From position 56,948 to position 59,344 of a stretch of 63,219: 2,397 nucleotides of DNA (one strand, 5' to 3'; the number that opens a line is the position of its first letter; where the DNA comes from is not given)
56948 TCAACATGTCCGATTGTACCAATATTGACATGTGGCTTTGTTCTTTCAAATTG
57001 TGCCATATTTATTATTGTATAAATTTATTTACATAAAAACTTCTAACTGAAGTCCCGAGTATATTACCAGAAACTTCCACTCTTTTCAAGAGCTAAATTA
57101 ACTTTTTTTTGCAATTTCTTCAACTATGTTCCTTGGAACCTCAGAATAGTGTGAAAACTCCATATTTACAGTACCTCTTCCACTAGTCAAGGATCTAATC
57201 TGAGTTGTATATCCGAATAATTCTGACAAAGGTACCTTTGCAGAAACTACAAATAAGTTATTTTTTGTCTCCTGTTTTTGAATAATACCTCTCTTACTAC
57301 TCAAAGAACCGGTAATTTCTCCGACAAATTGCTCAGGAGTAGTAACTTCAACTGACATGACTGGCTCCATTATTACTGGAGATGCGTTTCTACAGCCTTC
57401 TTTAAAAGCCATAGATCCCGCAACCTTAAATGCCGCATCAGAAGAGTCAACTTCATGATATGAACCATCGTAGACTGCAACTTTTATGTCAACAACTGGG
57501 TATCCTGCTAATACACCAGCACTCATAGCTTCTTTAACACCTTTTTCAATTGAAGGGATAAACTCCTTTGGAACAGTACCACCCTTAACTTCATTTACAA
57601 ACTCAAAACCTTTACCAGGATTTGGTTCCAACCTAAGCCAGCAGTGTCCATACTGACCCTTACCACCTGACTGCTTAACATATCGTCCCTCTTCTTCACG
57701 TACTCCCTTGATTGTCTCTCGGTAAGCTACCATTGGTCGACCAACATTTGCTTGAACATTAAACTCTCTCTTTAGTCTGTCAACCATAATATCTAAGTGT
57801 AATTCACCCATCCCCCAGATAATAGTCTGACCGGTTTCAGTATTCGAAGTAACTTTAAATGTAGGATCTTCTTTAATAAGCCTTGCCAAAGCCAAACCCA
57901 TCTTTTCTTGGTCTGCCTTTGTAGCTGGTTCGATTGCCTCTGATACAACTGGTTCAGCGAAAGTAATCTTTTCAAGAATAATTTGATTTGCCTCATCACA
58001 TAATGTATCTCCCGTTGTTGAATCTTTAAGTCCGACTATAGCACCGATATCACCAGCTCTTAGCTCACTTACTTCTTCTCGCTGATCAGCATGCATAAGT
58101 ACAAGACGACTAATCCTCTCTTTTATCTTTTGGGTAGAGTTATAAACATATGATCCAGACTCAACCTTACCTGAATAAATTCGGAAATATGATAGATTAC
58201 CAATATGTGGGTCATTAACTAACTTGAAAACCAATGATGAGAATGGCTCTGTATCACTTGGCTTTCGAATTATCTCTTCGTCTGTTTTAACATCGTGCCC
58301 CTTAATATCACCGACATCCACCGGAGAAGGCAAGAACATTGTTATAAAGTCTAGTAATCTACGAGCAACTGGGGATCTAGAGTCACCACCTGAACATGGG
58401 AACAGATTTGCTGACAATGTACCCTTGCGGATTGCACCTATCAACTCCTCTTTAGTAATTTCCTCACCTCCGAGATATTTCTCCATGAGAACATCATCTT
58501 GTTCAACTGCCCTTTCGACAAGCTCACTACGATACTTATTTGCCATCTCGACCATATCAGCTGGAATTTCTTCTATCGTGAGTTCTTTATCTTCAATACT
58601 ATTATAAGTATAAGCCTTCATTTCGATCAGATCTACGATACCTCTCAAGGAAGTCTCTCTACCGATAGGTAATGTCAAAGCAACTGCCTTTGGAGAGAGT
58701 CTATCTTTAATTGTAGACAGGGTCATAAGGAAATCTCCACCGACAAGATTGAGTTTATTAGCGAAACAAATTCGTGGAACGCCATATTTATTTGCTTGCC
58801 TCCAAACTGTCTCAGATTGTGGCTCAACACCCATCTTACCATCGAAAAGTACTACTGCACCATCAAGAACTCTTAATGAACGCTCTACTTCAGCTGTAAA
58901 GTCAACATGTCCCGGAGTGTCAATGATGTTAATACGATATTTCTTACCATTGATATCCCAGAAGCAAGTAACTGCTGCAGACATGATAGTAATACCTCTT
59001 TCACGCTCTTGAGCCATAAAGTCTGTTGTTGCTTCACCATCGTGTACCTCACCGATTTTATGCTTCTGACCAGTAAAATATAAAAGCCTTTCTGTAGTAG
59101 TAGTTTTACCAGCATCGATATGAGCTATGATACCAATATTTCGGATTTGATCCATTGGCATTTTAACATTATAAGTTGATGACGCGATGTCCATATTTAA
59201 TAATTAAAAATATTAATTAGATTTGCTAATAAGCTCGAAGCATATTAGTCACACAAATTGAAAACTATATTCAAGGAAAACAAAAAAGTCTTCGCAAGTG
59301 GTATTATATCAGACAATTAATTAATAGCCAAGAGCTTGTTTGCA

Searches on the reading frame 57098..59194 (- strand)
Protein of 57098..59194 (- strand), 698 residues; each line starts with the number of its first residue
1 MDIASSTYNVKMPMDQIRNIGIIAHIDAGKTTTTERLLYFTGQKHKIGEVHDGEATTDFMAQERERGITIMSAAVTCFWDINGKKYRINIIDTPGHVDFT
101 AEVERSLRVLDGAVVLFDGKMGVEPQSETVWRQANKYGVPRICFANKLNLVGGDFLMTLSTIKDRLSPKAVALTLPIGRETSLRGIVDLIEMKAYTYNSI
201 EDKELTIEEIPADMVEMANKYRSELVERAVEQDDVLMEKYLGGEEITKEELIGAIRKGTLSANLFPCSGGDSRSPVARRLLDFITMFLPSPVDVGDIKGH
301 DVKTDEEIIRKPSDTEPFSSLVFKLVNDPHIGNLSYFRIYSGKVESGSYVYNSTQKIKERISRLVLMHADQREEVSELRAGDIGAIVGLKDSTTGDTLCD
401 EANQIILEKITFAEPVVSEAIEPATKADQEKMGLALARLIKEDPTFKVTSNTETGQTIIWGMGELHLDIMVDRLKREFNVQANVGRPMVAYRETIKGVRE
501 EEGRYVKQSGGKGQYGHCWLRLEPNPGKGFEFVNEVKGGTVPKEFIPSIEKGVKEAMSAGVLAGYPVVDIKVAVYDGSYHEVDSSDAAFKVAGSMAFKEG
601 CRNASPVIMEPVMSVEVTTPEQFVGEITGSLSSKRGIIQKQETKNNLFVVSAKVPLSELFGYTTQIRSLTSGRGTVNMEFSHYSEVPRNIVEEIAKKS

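Call 18: search_protein_families(library=pfam, proteins=[window:57098-59194:-], max_evalue=0.001)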
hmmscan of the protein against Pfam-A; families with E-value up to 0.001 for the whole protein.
window:57098-59194:- (698 aa): 7 families
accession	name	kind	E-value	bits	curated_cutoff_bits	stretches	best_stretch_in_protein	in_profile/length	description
PF00009.33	GTP_EFTU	-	1e-53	182.2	26.5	1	16-200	2-151/188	Elongation factor Tu GTP binding domain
PF03764.24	EFG_IV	-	5.7e-47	158.9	24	1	487-604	1-120/121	Elongation factor G, domain IV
PF14492.12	EFG_III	-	3.6e-32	110.7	27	1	412-485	1-74/75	Elongation Factor G, domain III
PF00679.30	EFG_C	-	6.8e-29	100.2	27.9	1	608-693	2-88/89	Elongation factor G C-terminus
PF03144.31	GTP_EFTU_D2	-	2.1e-17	63.7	30.3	1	332-399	1-73/73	Elongation factor Tu domain 2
PF22042.2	EF-G_D2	-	2.9e-17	63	27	1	317-400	1-83/84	Elongation factor G domain 2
PF16658.11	RF3_C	-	0.00037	20.8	40.1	1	424-496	18-90/132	Class II release factor RF3, C-terminal domain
